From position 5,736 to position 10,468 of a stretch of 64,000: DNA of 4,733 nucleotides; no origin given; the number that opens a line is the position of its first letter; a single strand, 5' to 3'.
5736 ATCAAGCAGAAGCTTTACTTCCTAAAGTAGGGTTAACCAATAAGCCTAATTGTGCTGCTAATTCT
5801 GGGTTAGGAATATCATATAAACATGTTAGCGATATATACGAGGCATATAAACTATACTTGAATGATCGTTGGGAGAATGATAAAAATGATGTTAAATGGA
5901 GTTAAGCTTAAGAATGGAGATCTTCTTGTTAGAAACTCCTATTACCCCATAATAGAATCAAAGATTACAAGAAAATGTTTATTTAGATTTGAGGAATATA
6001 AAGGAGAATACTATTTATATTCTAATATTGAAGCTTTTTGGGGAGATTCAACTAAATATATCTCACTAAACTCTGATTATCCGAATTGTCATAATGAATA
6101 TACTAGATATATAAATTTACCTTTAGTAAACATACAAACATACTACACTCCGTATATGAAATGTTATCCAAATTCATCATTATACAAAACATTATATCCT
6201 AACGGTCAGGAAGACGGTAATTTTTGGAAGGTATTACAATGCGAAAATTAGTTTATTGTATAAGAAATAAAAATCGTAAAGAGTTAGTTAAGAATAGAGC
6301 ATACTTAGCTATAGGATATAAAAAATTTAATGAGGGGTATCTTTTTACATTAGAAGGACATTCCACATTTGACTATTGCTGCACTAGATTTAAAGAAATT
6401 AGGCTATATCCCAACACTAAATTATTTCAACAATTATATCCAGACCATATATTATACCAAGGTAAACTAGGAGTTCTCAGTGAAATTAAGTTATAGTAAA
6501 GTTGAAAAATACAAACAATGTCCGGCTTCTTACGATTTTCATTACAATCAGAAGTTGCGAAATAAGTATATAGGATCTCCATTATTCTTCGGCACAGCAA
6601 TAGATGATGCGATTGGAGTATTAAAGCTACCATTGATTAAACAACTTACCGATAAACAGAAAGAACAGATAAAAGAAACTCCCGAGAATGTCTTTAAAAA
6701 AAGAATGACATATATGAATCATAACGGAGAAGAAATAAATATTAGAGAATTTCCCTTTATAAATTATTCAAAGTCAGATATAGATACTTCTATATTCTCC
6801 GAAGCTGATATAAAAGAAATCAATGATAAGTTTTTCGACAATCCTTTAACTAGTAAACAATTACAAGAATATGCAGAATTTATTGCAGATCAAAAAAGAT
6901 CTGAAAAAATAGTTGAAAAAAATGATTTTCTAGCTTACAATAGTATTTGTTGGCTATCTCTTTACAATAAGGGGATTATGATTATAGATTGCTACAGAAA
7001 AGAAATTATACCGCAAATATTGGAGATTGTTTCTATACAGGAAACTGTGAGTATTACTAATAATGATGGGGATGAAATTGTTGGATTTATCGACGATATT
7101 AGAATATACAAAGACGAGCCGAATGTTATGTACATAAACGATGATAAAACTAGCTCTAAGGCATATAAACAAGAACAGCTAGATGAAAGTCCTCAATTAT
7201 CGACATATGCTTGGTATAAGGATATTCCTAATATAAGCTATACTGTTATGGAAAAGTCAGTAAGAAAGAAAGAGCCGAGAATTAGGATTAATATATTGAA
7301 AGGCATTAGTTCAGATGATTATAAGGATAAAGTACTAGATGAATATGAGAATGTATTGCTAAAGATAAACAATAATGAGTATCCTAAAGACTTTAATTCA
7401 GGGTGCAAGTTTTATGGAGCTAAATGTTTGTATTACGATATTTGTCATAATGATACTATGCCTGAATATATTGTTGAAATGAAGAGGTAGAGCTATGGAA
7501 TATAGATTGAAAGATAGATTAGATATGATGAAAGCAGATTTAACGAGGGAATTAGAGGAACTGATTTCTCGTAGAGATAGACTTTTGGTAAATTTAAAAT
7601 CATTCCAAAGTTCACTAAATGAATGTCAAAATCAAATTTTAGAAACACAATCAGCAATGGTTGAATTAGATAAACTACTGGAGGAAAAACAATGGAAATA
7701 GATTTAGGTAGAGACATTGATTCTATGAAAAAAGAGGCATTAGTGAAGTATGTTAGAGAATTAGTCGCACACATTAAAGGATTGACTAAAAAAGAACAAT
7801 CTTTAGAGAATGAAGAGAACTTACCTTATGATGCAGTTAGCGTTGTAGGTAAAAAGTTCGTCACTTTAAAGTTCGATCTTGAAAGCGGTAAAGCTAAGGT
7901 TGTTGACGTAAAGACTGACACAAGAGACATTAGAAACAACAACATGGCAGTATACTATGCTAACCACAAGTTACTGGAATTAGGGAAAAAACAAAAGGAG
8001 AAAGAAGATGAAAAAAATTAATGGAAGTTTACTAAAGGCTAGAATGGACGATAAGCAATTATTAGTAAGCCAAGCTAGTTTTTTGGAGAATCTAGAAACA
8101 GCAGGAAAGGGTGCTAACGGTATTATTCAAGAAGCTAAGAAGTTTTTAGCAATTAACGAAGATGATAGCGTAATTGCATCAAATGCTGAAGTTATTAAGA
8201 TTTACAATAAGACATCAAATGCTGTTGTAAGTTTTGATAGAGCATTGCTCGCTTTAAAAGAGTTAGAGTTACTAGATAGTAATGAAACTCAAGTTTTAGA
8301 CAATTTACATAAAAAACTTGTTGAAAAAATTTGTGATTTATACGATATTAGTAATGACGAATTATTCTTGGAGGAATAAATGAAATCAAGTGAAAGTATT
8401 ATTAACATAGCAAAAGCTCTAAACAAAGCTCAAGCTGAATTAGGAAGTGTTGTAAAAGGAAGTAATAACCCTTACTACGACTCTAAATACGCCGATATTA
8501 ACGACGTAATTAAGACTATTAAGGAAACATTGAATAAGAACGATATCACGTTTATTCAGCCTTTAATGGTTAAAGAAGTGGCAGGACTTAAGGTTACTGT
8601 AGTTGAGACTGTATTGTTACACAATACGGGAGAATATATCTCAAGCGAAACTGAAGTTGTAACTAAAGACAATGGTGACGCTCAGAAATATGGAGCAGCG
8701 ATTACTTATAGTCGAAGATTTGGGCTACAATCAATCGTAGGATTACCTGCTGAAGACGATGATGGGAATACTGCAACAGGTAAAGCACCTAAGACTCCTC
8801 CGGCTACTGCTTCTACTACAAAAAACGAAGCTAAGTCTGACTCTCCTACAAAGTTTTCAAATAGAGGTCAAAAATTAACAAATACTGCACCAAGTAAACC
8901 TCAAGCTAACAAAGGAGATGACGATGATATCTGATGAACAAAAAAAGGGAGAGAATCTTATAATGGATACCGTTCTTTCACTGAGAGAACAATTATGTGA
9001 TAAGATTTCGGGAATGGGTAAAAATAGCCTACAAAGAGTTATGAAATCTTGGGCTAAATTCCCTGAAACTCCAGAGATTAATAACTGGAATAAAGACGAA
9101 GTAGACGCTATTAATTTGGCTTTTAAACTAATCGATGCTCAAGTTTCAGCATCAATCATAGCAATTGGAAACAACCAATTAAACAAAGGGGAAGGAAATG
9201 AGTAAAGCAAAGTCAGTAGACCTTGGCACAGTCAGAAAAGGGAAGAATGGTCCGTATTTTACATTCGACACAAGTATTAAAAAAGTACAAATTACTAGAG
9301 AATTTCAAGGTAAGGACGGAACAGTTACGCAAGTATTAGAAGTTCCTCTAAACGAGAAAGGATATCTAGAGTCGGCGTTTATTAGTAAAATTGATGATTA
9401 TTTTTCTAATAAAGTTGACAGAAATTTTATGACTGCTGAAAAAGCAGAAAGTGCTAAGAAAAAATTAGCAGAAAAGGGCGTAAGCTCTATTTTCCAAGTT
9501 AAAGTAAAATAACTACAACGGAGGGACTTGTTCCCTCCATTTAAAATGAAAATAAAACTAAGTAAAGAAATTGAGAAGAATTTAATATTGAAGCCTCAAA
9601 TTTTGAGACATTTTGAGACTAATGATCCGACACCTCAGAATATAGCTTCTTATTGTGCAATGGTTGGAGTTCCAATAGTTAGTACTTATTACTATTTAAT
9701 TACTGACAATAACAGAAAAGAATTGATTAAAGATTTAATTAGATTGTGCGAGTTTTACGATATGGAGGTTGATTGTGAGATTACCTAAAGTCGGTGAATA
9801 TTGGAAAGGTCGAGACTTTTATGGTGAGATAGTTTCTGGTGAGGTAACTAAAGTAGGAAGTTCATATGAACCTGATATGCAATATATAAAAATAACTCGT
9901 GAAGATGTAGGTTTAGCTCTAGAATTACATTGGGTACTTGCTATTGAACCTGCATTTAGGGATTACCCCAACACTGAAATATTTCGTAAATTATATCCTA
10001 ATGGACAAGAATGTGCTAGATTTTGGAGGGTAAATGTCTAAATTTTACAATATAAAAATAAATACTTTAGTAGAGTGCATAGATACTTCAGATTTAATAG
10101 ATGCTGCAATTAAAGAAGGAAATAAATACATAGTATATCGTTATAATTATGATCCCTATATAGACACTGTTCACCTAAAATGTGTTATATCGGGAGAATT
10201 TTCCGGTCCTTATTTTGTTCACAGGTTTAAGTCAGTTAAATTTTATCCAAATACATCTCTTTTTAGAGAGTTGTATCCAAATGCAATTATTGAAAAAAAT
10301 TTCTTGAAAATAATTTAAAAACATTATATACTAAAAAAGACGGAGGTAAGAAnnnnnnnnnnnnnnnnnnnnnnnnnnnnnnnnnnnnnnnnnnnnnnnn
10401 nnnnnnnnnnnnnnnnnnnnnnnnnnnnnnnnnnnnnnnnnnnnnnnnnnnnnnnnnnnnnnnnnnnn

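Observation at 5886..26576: Ten-member paralogous family of small early proteins sharing an invariant C-terminal tail (YPNTxLF+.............+V)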

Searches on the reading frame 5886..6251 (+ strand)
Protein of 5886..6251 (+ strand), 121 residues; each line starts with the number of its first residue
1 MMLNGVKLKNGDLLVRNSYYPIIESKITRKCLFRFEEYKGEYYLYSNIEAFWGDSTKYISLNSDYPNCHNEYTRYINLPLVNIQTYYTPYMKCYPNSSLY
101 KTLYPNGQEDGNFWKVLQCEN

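Call 3: search_protein_families(library=pfam, proteins=[window:5886-6251:+], max_evalue=1)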
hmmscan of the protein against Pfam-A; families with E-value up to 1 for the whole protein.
window:5886-6251:+ (121 aa): 0 families

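Call 4: search_protein_families(library=phrogs, proteins=[window:5886-6251:+], max_evalue=0.1)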
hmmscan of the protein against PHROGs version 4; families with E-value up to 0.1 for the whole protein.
window:5886-6251:+ (121 aa): 1 family
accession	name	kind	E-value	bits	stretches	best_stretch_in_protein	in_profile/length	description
phrog_23133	-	unknown function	0.066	14.2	0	36-64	46-72/75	-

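Call 48: search_protein_families(library=ncbifam, proteins=[window:5886-6251:+], max_evalue=0.1)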
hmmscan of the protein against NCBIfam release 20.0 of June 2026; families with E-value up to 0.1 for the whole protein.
window:5886-6251:+ (121 aa): 0 families

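Call 49: search_protein_families(library=padloc, proteins=[window:5886-6251:+], max_evalue=0.1)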
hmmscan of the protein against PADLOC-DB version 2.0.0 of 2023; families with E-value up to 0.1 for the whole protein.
window:5886-6251:+ (121 aa): 0 families

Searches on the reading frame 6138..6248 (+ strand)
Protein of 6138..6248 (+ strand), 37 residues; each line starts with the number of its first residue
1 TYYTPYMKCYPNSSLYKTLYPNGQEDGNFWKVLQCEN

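Call 13: find_related_loci(query=A2, collection=viral_contigs, flank=10000)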
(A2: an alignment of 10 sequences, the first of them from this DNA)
Query A2 (37 aa) in viral_contigs; peptide patterns used: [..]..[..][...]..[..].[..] (x = any residue, [..] = any of these).
42 stretches matched a pattern, but none encodes a relative of the query by tblastn (E <= 1e-3).

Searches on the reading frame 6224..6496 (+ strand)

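Call 3: search_protein_families(library=pfam, proteins=[window:6224-6496:+], max_evalue=1)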
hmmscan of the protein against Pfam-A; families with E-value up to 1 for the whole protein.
window:6224-6496:+ (90 aa): 0 families

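Call 4: search_protein_families(library=phrogs, proteins=[window:6224-6496:+], max_evalue=0.1)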
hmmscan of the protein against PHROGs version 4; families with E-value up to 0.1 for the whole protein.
window:6224-6496:+ (90 aa): 1 family
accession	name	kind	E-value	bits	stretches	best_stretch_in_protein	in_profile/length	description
phrog_30554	-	unknown function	0.04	15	1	25-45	8-28/80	-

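Call 48: search_protein_families(library=ncbifam, proteins=[window:6224-6496:+], max_evalue=0.1)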
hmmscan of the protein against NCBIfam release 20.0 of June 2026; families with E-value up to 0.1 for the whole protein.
window:6224-6496:+ (90 aa): 0 families

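Call 49: search_protein_families(library=padloc, proteins=[window:6224-6496:+], max_evalue=0.1)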
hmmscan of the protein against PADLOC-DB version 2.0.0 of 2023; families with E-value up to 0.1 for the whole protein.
window:6224-6496:+ (90 aa): 0 families

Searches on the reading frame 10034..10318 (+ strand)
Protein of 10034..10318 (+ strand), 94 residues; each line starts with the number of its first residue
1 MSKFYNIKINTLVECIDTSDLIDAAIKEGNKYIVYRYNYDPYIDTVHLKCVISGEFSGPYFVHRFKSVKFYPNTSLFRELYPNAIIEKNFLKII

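Call 3: search_protein_families(library=pfam, proteins=[window:10034-10318:+], max_evalue=1)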
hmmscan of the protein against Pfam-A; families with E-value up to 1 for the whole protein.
window:10034-10318:+ (94 aa): 0 families

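Call 4: search_protein_families(library=phrogs, proteins=[window:10034-10318:+], max_evalue=0.1)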
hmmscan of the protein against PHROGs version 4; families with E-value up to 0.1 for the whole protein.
window:10034-10318:+ (94 aa): 1 family
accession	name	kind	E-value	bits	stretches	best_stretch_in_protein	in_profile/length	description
phrog_16129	-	integration and excision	0.028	15.4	0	2-46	20-64/67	excisionase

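Call 48: search_protein_families(library=ncbifam, proteins=[window:10034-10318:+], max_evalue=0.1)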
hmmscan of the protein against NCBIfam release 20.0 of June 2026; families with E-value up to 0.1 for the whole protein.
window:10034-10318:+ (94 aa): 0 families

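Call 49: search_protein_families(library=padloc, proteins=[window:10034-10318:+], max_evalue=0.1)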
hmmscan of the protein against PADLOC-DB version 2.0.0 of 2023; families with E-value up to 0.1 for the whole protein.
window:10034-10318:+ (94 aa): 0 families
